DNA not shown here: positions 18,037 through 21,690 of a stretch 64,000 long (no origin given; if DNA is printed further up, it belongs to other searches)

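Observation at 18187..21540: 1117-aa phosphoesterase-like / KAP transmembrane NTPase fusion: candidate single-gene conflict system with an apparently degenerate effector domain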

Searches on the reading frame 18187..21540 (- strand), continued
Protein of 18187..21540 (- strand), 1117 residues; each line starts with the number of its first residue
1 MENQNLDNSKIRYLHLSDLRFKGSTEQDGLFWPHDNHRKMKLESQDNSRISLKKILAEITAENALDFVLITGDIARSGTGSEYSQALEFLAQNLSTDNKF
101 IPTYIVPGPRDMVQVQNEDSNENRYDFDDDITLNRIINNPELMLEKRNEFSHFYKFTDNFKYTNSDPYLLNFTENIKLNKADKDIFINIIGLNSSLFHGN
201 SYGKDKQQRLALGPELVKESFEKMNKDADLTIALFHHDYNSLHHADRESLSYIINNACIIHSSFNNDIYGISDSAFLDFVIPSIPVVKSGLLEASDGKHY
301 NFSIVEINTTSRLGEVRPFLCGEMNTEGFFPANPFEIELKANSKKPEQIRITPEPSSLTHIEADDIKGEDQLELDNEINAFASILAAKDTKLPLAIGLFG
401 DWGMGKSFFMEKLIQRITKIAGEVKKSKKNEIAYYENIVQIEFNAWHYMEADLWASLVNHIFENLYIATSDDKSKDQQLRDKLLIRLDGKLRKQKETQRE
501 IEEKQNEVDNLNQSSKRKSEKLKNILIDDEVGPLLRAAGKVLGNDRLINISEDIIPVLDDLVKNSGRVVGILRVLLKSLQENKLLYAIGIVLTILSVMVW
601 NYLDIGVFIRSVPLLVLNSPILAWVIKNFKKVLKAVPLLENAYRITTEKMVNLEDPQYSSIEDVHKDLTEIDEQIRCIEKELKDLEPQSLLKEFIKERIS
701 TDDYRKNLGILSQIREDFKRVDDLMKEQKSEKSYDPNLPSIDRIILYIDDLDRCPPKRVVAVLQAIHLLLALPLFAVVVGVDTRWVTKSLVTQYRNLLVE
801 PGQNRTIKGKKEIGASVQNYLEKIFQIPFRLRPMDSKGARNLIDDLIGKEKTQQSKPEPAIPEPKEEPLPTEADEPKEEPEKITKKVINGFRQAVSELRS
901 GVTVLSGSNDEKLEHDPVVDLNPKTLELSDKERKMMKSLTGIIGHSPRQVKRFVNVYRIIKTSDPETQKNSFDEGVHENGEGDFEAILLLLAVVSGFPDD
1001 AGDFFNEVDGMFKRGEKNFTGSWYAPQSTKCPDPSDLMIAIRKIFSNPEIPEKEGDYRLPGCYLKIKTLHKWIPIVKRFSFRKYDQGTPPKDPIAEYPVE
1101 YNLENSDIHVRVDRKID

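Call 32: find_related_loci(query=window:18187-21540:-, collection=genome_contigs, flank=8000)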
Query window:18187-21540:- (1117 aa) in genome_contigs; peptide patterns used: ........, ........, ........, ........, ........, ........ (x = any residue, [..] = any of these).
40 stretches matched a pattern; 10 encode a relative of the query (tblastn E <= 1e-3); 10 distinct loci.
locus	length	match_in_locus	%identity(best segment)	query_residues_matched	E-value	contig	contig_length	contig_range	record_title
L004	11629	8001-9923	31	352-998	2e-79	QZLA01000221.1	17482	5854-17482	MAG: Desulfobacteraceae bacterium isolate Madre2 k127_380331, whole genome shotgun sequence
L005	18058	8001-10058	31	364-1008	8e-77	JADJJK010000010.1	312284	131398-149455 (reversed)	MAG: Myxococcales bacterium isolate Ejby_18-Q3-R6-50_BATAC.353 tig00003163-10-3117040, whole genome shotgun sequence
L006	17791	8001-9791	29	338-998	6e-66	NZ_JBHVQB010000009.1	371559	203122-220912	Paenibacillus sp. NPDC057967 NPDC057967_T36_E4.ctg-0009, whole genome shotgun sequence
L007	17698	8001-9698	29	369-998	2e-64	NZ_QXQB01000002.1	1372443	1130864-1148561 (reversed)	Paenibacillus pinisoli strain JCM 19203 NODE_2_length_1372443_cov_25.6866, whole genome shotgun sequence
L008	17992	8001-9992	27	374-961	1e-61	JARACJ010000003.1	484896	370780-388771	Proteobacteria bacterium DTSAM18 NODE_3_length_484896_cov_42.496397, whole genome shotgun sequence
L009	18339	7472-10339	28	363-1068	1e-57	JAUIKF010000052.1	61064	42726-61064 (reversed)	MAG: Bacteroidia bacterium isolate Co_bin.347 NODE_3728_length_61064_cov_6.406092, whole genome shotgun sequence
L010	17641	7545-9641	31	364-998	5e-40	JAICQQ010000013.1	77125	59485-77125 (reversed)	MAG: Polyangiaceae bacterium isolate TY_HY_2_bin.55 k141_410709_length_77125_cov_19.2953, whole genome shotgun sequence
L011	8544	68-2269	30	352-1107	2e-74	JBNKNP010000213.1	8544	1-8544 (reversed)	MAG: Desulfobacteraceae bacterium isolate G2.bin.11.orig k141_1222923, whole genome shotgun sequence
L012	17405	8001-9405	76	398-834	6e-20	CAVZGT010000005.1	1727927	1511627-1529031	MAG: uncultured Acidobacteriota bacterium isolate MFD05567.bin.2.150 genome assembly, contig: contig_1620, whole genome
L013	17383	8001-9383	27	370-867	1e-40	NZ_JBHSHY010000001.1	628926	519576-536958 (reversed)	Paenibacillus sp. GCM10023250 strain CGMCC 1.19061 GCM70023250_106, whole genome shotgun sequence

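Call 34: list_cluster_members(proteins=[window:18187-21540:-, window:21678-22373:-, window:14454-15761:-, window:13060-14232:-, window:17148-17804:+, window:26796-28880:+])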
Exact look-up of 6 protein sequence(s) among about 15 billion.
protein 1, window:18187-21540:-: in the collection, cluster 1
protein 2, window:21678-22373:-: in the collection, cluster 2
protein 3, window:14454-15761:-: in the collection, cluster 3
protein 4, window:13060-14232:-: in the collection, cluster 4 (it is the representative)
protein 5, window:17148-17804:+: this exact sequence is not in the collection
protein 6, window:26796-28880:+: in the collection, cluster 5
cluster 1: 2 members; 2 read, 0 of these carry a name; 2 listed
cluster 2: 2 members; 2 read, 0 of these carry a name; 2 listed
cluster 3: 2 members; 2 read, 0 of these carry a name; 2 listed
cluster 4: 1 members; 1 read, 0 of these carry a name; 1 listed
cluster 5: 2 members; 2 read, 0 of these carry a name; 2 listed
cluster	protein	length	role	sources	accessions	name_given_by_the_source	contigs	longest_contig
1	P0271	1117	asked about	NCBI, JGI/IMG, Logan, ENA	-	-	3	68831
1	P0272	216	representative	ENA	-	-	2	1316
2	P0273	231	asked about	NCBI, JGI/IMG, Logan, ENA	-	-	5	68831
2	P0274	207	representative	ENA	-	-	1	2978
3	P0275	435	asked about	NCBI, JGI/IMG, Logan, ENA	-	-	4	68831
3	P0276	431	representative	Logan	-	-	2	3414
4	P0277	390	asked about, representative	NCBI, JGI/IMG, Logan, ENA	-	-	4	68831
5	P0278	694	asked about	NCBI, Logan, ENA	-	-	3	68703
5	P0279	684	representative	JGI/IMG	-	-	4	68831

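Call 35: find_encoding_contigs(protein=window:18187-21540:-, flank=10000, max_places=6)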
Protein window:18187-21540:- (1117 aa): 9 contigs read that carry it; 5 places shown.
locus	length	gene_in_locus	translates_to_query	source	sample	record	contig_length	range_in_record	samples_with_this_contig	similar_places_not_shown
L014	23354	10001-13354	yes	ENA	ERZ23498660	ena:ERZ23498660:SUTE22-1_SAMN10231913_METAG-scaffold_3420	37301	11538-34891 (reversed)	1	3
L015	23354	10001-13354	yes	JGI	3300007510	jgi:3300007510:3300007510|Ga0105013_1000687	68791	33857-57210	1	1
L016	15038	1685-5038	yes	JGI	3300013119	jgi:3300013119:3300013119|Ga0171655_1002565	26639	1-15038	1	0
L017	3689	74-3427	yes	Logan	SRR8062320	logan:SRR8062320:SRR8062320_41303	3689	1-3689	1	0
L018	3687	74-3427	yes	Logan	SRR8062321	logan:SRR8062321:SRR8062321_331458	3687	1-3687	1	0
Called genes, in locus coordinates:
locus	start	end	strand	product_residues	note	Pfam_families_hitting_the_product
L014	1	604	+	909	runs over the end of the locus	PF00082:Peptidase_S8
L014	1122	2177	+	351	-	PF12801:Fer4_5, PF00037:Fer4 (faint), PF12837:Fer4_6 (faint), PF12838:Fer4_7 (faint), PF12801:Fer4_5 (weak), PF13237:Fer4_10, PF13187:Fer4_9 (weak)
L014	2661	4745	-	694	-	PF18962:Por_Secre_tail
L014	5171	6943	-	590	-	PF05569:Peptidase_M56, PF24880:DUF7738 (faint)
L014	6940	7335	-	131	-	PF03965:Penicillinase_R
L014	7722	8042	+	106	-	PF13517:FG-GAP_3 (faint)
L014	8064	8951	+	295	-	PF01839:FG-GAP (faint), PF13517:FG-GAP_3, PF18962:Por_Secre_tail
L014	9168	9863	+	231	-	PF03695:UPF0149, PF02810:SEC-C (weak)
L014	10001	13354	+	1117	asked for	PF00149:Metallophos (faint), PF07693:KAP_NTPase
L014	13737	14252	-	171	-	PF13302:Acetyltransf_3, PF00583:Acetyltransf_1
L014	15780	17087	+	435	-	PF13167:GTP-bdg_N, PF16360:GTP-bdg_M, PF01926:MMR_HSR1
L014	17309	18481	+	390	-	PF02771:Acyl-CoA_dh_N, PF02770:Acyl-CoA_dh_M, PF00441:Acyl-CoA_dh_1, PF08028:Acyl-CoA_dh_2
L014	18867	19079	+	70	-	PF13443:HTH_26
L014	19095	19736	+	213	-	-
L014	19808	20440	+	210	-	-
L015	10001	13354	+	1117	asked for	PF00149:Metallophos (faint), PF07693:KAP_NTPase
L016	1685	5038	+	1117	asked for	PF00149:Metallophos (faint), PF07693:KAP_NTPase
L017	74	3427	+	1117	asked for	PF00149:Metallophos (faint), PF07693:KAP_NTPase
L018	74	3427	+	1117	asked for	PF00149:Metallophos (faint), PF07693:KAP_NTPase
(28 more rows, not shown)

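Call 50: find_encoding_contigs(protein=P0007, flank=7000, max_places=1)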
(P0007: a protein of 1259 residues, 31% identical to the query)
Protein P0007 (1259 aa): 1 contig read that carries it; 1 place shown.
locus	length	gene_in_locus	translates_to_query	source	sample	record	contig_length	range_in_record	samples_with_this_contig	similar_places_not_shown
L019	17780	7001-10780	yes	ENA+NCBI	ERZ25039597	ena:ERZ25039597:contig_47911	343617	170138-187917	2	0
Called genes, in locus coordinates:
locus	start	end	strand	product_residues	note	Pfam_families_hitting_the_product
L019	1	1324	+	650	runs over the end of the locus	PF12770:CHAT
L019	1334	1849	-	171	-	PF01322:Cytochrom_C_2 (weak)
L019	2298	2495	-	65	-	-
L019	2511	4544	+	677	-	PF07715:Plug, PF00593:TonB_dep_Rec_b-barrel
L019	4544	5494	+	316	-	-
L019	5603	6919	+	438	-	PF07804:HipA_C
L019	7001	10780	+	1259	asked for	PF13289:SIR2_2, PF07693:KAP_NTPase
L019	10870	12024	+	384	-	PF19544:DUF6068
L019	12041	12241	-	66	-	-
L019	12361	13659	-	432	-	PF00512:HisKA, PF02518:HATPase_c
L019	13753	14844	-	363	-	PF12729:4HB_MCP_1, PF00672:HAMP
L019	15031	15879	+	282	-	-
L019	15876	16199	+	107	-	-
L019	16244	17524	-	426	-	PF08448:PAS_4, PF00512:HisKA, PF02518:HATPase_c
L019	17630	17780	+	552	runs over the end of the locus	PF00246:Peptidase_M14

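Call 51: find_encoding_contigs(protein=P0009, flank=7000, max_places=1)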
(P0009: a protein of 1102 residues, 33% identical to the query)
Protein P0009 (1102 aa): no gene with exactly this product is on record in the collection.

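Call 52: find_encoding_contigs(protein=P0054, flank=7000, max_places=1)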
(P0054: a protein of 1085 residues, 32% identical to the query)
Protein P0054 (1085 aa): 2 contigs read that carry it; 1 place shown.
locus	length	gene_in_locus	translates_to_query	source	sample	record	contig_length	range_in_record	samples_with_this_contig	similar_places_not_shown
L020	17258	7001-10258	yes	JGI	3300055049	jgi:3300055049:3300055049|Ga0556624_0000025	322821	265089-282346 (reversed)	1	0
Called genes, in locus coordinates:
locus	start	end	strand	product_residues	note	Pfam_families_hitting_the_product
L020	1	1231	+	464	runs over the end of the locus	PF03602:Cons_hypoth95 (weak), PF05958:tRNA_U5-meth_tr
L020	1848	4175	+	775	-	-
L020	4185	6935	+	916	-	PF01048:PNP_UDP_1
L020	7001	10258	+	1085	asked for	PF01048:PNP_UDP_1, PF07693:KAP_NTPase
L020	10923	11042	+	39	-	-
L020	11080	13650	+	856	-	-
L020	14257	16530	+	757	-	PF02225:PA, PF04389:Peptidase_M28, PF04253:TFR_dimer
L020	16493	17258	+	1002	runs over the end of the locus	PF13567:DUF4131, PF03772:Competence, PF00753:Lactamase_B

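Call 53: find_encoding_contigs(protein=P0071, flank=7000, max_places=1)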
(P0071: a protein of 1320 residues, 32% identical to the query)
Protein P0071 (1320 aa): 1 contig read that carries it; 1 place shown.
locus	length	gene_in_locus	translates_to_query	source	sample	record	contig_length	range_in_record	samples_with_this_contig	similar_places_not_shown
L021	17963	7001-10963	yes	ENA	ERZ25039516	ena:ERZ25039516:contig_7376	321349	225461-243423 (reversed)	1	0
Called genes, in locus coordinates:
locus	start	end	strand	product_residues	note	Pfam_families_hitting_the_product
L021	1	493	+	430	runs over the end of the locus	-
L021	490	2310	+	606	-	PF02837:Glyco_hydro_2_N, PF22666:Glyco_hydro_2_N2, PF00703:Glyco_hydro_2 (weak), PF02836:Glyco_hydro_2_C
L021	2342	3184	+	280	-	PF01261:AP_endonuc_2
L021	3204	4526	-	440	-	PF07690:MFS_1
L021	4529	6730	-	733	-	PF00933:Glyco_hydro_3, PF01915:Glyco_hydro_3_C, PF14310:Fn3-like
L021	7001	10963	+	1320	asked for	PF01582:TIR (faint), PF13676:TIR_2, PF07693:KAP_NTPase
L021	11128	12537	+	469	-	PF00149:Metallophos, PF12850:Metallophos_2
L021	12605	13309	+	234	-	PF02190:LON_substr_bdg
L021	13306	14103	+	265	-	PF02597:ThiS, PF02391:MoaE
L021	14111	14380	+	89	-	-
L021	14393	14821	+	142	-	PF00692:dUTPase, PF22769:DCD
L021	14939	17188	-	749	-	PF24684:Vgb_lyase, PF25021:TEN_NHL (faint), PF08450:SGL (faint), PF23500:DUF7133 (faint), PF01436:NHL (weak)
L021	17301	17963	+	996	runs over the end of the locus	PF14870:PSII_BNR (faint), PF25852:DUF6242_C (faint), PF02012:BNR (faint), PF13088:BNR_2 (faint), PF15899:BNR_6 (faint), PF15902:Sortilin-Vps10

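Call 83: find_encoding_contigs(protein=P0027, flank=7000, max_places=1)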
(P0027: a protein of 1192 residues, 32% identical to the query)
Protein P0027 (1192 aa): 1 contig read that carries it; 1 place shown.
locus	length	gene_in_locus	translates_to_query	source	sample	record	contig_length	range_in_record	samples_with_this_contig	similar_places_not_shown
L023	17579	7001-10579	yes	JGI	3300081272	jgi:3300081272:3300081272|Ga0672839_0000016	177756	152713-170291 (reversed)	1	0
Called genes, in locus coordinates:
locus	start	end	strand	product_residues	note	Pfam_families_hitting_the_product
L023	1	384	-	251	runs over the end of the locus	PF00005:ABC_tran, PF02463:SMC_N (faint)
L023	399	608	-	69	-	PF08274:Zn_Ribbon_YjdM (weak)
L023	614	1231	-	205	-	PF01965:DJ-1_PfpI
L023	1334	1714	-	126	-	PF01042:Ribonuc_L-PSP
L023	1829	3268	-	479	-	PF19295:SufBD_N, PF01458:SUFBD_core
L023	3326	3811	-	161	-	PF02082:Rrf2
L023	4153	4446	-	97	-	PF13560:HTH_31, PF01381:HTH_3, PF12844:HTH_19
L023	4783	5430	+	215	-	PF16747:Adhesin_E, PF08239:SH3_3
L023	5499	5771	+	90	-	-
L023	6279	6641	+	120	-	-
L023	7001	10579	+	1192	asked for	PF13676:TIR_2, PF07693:KAP_NTPase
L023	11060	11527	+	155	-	-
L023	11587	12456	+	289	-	PF01182:Glucosamine_iso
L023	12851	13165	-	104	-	-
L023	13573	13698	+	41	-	-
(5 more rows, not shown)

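Call 84: find_encoding_contigs(protein=P0037, flank=7000, max_places=1)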
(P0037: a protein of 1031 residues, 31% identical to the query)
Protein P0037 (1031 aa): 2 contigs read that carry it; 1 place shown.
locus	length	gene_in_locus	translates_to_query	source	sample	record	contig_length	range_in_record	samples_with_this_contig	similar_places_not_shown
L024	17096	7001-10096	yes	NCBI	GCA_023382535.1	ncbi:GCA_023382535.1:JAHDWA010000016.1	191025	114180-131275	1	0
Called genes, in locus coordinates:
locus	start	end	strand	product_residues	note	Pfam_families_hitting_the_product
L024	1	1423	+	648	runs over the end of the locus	-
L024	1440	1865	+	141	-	-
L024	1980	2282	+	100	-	-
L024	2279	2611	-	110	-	-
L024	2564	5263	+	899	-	PF13699:eCIS_core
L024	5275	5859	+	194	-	-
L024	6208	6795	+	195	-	PF02481:DNA_processg_A (faint), PF18306:LDcluster4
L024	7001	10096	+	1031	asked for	PF07693:KAP_NTPase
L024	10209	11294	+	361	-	-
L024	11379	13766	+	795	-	PF13699:eCIS_core, PF01510:Amidase_2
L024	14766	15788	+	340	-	PF18306:LDcluster4, PF14534:DUF4440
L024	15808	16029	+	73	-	-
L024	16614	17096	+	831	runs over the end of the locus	PF25778:DUF7948, PF06739:SBBP (weak), PF18884:TSP3_bac (faint)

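Call 85: find_encoding_contigs(protein=P0063, flank=7000, max_places=1)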
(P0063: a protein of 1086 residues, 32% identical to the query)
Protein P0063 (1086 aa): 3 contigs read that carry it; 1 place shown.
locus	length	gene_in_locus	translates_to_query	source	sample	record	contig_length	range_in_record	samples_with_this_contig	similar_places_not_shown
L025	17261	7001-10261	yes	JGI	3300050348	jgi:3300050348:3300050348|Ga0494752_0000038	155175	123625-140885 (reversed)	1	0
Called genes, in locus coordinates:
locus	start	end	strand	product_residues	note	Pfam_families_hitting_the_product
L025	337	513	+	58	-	-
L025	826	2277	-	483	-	PF08357:SEFIR, PF13676:TIR_2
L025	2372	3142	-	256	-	-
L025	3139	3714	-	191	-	-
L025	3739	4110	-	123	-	-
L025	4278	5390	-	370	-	PF16263:DUF4917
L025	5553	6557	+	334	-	PF13565:HTH_32 (weak)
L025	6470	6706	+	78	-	PF01471:PG_binding_1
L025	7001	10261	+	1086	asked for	PF02861:Clp_N (faint), PF07693:KAP_NTPase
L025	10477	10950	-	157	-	PF02732:ERCC4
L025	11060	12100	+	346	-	PF13276:HTH_21 (faint), PF13565:HTH_32 (weak), PF13683:rve_3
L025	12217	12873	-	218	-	PF13565:HTH_32 (weak), PF13276:HTH_21 (weak)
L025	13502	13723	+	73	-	-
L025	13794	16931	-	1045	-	PF14559:TPR_19 (faint)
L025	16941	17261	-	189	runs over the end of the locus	-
